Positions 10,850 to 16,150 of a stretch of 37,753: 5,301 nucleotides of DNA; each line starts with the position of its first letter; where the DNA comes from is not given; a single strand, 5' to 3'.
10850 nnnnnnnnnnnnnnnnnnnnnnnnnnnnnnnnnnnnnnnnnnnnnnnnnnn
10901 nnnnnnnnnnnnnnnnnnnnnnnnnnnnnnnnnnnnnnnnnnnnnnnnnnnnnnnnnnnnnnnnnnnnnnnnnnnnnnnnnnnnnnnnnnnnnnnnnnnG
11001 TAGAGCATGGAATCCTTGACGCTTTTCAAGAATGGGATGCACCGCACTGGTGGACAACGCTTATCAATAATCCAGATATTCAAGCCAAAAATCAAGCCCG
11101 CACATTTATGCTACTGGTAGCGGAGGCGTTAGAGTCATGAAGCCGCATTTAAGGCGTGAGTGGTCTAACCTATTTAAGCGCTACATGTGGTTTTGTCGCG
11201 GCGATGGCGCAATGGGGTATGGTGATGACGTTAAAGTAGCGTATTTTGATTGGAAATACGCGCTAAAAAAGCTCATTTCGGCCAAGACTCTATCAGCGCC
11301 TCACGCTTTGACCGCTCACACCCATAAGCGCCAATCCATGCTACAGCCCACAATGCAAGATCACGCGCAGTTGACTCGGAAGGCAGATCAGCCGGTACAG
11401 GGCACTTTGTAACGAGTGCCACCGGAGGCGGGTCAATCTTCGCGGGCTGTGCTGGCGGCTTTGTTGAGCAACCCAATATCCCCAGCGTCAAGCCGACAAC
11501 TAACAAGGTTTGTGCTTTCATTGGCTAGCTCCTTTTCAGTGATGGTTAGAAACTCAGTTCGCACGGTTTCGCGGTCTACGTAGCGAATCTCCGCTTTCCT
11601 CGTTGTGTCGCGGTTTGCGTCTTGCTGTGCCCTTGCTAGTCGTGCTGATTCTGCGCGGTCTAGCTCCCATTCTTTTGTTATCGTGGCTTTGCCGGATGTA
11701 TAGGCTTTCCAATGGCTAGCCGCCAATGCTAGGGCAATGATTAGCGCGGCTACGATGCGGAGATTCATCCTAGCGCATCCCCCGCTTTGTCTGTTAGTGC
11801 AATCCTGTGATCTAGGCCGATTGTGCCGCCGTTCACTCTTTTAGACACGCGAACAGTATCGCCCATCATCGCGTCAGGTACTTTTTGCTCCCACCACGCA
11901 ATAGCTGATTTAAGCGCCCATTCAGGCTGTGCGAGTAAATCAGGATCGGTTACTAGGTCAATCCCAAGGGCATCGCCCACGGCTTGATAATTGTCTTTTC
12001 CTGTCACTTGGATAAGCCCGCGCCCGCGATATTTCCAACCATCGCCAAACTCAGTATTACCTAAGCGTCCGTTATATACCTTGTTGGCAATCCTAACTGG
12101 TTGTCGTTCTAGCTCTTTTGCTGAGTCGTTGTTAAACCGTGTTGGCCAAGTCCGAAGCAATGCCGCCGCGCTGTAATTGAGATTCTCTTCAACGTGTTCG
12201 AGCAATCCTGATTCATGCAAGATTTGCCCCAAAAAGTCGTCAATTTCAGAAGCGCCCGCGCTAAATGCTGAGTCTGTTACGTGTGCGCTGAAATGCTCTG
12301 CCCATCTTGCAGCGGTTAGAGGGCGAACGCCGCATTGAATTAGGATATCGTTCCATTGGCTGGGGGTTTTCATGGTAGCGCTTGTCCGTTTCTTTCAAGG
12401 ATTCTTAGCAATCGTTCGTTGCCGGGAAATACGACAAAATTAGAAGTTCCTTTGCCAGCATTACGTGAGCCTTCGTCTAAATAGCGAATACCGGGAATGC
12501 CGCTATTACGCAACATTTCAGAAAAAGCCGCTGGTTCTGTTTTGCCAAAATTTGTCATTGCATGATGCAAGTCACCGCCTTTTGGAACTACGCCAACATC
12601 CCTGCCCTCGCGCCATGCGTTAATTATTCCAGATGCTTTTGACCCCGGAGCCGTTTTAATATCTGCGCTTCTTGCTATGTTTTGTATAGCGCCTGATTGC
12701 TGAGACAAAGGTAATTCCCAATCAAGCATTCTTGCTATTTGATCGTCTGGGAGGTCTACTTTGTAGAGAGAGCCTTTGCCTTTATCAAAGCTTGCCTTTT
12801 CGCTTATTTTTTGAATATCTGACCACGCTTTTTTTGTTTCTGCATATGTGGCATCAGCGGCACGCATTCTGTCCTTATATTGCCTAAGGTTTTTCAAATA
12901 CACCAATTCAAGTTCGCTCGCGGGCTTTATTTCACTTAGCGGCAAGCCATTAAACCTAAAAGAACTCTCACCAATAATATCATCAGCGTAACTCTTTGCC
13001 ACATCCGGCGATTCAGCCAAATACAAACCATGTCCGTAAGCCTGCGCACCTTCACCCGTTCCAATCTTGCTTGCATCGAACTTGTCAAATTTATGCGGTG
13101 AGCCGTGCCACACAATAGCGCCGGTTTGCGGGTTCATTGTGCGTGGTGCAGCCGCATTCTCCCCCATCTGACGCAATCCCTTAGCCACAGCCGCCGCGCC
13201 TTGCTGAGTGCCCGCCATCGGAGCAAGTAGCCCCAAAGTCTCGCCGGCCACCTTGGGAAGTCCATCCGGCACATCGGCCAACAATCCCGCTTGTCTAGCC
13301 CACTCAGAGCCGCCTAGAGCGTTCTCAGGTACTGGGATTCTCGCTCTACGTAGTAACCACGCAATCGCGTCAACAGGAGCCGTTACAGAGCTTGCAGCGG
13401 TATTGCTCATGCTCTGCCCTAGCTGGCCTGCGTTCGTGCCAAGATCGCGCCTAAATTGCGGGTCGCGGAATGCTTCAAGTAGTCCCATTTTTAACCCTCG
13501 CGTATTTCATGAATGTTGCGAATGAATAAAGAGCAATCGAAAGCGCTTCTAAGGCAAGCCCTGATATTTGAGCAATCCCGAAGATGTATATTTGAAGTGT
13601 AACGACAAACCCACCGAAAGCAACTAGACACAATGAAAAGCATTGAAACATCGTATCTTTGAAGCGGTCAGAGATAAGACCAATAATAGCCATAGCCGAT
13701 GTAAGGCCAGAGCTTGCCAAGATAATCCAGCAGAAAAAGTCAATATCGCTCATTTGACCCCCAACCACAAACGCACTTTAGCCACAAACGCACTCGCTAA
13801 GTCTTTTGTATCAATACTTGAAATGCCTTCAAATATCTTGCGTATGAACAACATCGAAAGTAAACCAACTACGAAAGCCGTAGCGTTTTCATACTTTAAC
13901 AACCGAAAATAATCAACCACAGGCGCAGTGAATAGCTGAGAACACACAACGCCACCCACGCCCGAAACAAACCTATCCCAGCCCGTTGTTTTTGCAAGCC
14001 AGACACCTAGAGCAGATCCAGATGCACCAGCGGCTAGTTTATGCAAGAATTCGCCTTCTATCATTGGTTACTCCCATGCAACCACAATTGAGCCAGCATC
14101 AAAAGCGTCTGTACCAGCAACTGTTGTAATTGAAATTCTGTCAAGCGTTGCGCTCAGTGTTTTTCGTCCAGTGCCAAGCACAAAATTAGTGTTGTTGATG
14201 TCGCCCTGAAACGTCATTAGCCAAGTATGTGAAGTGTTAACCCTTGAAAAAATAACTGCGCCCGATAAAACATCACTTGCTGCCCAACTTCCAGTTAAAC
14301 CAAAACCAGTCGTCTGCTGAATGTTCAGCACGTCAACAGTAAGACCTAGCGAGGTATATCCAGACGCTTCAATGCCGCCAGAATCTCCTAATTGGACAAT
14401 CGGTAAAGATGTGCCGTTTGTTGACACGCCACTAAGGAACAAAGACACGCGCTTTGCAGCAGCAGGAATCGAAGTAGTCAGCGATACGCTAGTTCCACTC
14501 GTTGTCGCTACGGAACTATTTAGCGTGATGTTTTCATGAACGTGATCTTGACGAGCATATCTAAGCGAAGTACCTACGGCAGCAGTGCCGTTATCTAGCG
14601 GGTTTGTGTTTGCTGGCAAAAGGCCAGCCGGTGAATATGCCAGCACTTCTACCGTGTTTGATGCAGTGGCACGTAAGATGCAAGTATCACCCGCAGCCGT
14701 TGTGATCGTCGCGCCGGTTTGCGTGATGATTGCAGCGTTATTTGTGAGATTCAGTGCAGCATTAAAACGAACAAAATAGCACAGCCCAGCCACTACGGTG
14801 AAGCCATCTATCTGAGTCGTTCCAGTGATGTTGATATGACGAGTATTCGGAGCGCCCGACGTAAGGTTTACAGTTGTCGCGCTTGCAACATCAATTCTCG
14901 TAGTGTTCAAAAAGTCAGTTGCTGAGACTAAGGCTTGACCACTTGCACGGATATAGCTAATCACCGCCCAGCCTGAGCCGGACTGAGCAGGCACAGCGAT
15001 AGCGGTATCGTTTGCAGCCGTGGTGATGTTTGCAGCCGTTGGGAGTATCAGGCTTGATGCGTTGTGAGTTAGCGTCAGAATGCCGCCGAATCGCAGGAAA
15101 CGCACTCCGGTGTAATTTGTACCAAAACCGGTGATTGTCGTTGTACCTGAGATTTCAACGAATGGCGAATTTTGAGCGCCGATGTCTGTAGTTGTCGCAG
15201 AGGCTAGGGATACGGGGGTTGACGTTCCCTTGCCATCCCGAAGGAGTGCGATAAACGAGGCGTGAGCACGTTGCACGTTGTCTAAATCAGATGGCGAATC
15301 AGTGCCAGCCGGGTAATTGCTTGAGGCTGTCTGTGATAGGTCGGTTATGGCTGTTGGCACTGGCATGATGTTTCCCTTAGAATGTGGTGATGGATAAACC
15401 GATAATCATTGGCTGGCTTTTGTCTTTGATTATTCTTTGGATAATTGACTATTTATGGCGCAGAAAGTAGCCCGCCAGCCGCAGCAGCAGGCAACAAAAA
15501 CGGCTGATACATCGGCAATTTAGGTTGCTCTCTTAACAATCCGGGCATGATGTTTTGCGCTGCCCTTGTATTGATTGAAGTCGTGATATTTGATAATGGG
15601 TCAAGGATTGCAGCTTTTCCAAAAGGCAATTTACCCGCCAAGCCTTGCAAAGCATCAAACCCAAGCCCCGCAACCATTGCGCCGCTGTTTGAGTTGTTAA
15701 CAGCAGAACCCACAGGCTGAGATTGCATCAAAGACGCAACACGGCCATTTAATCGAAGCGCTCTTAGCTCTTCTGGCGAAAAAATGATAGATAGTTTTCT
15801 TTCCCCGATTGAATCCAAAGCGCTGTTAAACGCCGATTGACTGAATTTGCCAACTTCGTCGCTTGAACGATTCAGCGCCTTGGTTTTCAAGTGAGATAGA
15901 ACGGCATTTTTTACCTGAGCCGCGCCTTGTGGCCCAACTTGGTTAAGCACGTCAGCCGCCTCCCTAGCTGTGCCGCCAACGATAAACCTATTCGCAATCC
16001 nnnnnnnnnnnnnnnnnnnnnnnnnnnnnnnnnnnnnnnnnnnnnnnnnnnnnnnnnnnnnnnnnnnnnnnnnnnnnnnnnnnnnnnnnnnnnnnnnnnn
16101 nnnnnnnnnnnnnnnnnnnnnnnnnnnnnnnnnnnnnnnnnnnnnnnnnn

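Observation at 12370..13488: PARP-like ADP-ribosyltransferase signature in a 372-aa gene wedged into the lysis cassette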

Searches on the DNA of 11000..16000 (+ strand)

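Call 7: search_dna_similar(query=window:11000-16000:+, collection=phages, mode=near, max_rows=20)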
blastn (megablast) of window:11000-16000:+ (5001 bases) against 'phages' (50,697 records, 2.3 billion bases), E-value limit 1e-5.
No match.

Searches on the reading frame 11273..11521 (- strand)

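Call 14: search_protein_families(library=phrogs, proteins=[window:11273-11521:-], max_evalue=0.001)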
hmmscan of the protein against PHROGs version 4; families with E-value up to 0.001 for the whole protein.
window:11273-11521:- (82 aa): 2 families
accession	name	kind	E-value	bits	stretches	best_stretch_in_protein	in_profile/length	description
phrog_456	-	lysis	1e-07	32.5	1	1-66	9-73/102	Rz-like spanin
phrog_2425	-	unknown function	1.9e-07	31.8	1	6-79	6-77/86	-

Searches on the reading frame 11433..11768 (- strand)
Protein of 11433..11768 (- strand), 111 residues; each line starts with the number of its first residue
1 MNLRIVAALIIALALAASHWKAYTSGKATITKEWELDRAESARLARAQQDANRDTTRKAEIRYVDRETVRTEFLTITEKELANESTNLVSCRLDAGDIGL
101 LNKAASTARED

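Call 14: search_protein_families(library=phrogs, proteins=[window:11433-11768:-], max_evalue=0.001)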
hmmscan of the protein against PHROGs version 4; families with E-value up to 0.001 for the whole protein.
window:11433-11768:- (111 aa): 2 families
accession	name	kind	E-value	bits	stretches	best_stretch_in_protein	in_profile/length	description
phrog_4952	-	other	1.5e-05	26.1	1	5-106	9-114/171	signal peptide motif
phrog_6197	-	lysis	0.0006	21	1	4-62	7-65/167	Rz-like spanin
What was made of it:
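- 11273..11768 (-): Rz-like i-spanin (11433-11768) with an embedded Rz1-like o-spanin (11273-11521). call 14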

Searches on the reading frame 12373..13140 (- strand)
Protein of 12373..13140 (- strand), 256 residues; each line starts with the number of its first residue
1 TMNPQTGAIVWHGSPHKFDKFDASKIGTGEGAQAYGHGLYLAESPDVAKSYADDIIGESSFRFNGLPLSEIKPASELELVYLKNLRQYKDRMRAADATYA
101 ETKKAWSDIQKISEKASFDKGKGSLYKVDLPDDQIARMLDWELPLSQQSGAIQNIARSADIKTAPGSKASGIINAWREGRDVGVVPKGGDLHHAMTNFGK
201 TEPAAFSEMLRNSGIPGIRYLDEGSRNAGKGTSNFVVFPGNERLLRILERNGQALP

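Call 68: predict_structure(alignment_id=A3)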
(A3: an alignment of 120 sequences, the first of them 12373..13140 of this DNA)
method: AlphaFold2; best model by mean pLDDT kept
length: 256 residues; sequences in the alignment: 120
mean_pLDDT: 80.6   pTM: 0.72
mean pLDDT of the five models: 80.6, 70.4, 68.1, 67.6, 66.0
residues with pLDDT >= 90: 106; 70-90: 92; 50-70: 49; < 50: 9
segments of 3 or more residues with pLDDT < 50: 1-5
pLDDT, mean of each block of 10 residues (from residue 1): 60 87 66 68 91 66 61 66 76 75 77 64 88 95 96 87 80 91 93 78 86 95 79 91 94 91
secondary structure, 60 per line:
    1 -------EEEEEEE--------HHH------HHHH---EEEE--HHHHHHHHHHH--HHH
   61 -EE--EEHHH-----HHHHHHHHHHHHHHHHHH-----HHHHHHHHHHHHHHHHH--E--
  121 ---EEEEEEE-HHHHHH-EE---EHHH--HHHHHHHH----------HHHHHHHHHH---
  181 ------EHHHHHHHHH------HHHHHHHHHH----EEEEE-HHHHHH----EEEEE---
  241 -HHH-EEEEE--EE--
elements in order: E8-14 H32-35 E39-42 H45-55 H76-93 H99-115 E124-130 H132-137 H150-157 H168-177 H188-196 H203-212 E217-221 H223-228 E233-237 E246-250
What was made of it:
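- The AF2 model of residues 117-372 has pLDDT 80.6 and pTM 0.72, with six core strands in ART order (call 68). The two large helical inserts could serve structural contacts (call 68).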

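Call 71: fold_search(model_id=the predicted structure, library=pdb)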
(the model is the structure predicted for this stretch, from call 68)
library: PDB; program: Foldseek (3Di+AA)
matches with E <= 10: 110; with E <= 0.001: 0
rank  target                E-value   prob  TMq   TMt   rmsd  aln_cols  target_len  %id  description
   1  9r35_A                1.1e-01  0.72  0.31  0.50   8.3       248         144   10  Crystal structure of the Pseudomonas putida Xre-RES toxin-antitoxin complex bound to promoter DNA (released 2025-08-20)
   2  2q6m                  1.3e-01  0.63  0.28  0.34  10.7       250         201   13  Catalytic fragment of Cholix toxin from Vibrio Cholerae in complex with the PJ34 inhibitor (released 2008-02-12)
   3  9r35_D                1.5e-01  0.54  0.31  0.49   8.9       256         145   10  Crystal structure of the Pseudomonas putida Xre-RES toxin-antitoxin complex bound to promoter DNA (released 2025-08-20)
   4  2zit_B                3.5e-01  0.15  0.16  0.19   7.7       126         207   14  Structure of the eEF2-ExoA-NAD+ complex (released 2008-06-24)
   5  1dma_A                6.1e-01  0.23  0.25  0.31   9.3       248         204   10  DOMAIN III OF PSEUDOMONAS AERUGINOSA EXOTOXIN COMPLEXED WITH NICOTINAMIDE AND AMP (released 1995-09-15)
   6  8as8_A                6.5e-01  0.05  0.15  0.07  23.4       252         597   12  E. coli Wadjet JetABC monomer (released 2022-12-14)
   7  1aer_A                6.9e-01  0.09  0.16  0.19   7.7       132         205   13  DOMAIN III OF PSEUDOMONAS AERUGINOSA EXOTOXIN COMPLEXED WITH BETA-TAD (released 1996-06-10)
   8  7zee                  8.2e-01  0.04  0.15  0.14  22.2       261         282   12  Human cytosolic 5' nucleotidase IIIB (released 2022-04-13)
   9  3b8h_B                8.7e-01  0.08  0.16  0.18   7.6       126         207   14  Structure of the eEF2-ExoA(E546A)-NAD+ complex (released 2008-06-17)
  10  7vgm                  1.1e+00  0.12  0.16  0.07  15.6       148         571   15  Crystal structure of Phenylalanine hydroxylase from Bacillus cereus ATCC 14579 (released 2022-04-27)
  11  9qxx_A                1.3e+00  0.03  0.15  0.06  22.1       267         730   12  JetABC DNA loaded state dimer (released 2025-10-01)
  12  8q72_A                1.3e+00  0.03  0.15  0.06  24.9       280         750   10  E. coli plasmid-borne JetABCD(E248A) core in a cleavage-competent state (released 2024-01-31)
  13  4nv0_B                1.4e+00  0.07  0.16  0.14  13.7       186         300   10  Crystal structure of cytosolic 5'-nucleotidase IIIB (cN-IIIB) bound to 7-methylguanosine (released 2014-03-19)
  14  4xgc_E                1.8e+00  0.02  0.11  0.08  19.3       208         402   16  Crystal structure of the eukaryotic origin recognition complex (released 2015-04-01)
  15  3lay_A                1.9e+00  0.93  0.15  0.48   0.9        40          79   12  Alpha-Helical barrel formed by the decamer of the zinc resistance-associated protein (STM4172) from Salmonella enteric (released 2010-01-19)
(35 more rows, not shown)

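Call 75: fold_search(model_id=the predicted structure, library=viral)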
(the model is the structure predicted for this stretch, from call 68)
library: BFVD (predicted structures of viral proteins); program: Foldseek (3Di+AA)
matches with E <= 10: 238; with E <= 0.001: 28
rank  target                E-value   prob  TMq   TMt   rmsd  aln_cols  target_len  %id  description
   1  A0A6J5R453            4.0e-19  1.00  0.59  0.38   8.9       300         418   33  ART-PolyVal-like domain-containing protein [uncultured Caudovirales phage]
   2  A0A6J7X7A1            2.4e-18  1.00  0.54  0.31  16.1       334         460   29  ART-PolyVal-like domain-containing protein [uncultured Caudovirales phage]
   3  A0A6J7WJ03            6.3e-17  1.00  0.52  0.43  14.0       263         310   33  Uncharacterized protein [uncultured Caudovirales phage]
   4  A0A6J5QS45            1.4e-16  1.00  0.61  0.42   8.7       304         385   29  Uncharacterized protein [uncultured Caudovirales phage]
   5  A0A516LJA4            4.0e-15  1.00  0.60  0.31  10.8       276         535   32  (no name in the UniProt tables at hand)
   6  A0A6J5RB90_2          4.8e-15  1.00  0.53  0.16  11.6       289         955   32  Large polyvalent protein associated domain-containing protein [uncultured Caudovirales phage]
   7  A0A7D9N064            8.2e-15  1.00  0.51  0.36  11.1       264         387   31  (no name in the UniProt tables at hand)
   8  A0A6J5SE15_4          1.7e-14  1.00  0.55  0.12  12.0       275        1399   26  Helicase/UvrB, N-terminal [uncultured Caudovirales phage]
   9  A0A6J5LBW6            3.2e-13  1.00  0.53  0.11  13.5       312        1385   20  Cell wall hydrolase, SleB [uncultured Caudovirales phage]
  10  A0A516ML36            2.9e-11  1.00  0.51  0.26  13.7       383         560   20  (no name in the UniProt tables at hand)
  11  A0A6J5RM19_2          7.2e-11  1.00  0.43  0.12  17.4       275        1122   29  Gene product 88 domain-containing protein [uncultured Caudovirales phage]
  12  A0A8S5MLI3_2          2.0e-10  1.00  0.52  0.11  12.1       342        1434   20  Crystallin beta/gamma motif-containing protein [Podoviridae sp. ctlpi2]
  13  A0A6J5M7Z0            2.9e-10  1.00  0.50  0.33  12.5       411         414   17  Uncharacterized protein [uncultured Caudovirales phage]
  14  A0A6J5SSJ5            2.3e-09  1.00  0.42  0.35  10.4       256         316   24  Uncharacterized protein [uncultured Caudovirales phage]
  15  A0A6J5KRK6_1          3.2e-09  1.00  0.53  0.12   5.6       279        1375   20  Large polyvalent protein associated domain-containing protein [uncultured Caudovirales phage]
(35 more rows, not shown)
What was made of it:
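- On ART superfamily: Matches to predicted viral ART-PolyVal structures are significant (E 4e-19 to 1e-6, call 75).
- Closest known: ART-PolyVal. Same: Close relatives in UniProt/BFVD are already labelled 'ART-PolyVal-like domain-containing protein' (call 75).
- A compact 191-aa PolyVal ART matches at E 1e-6 with TM 0.60 normalised to the target (call 75).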
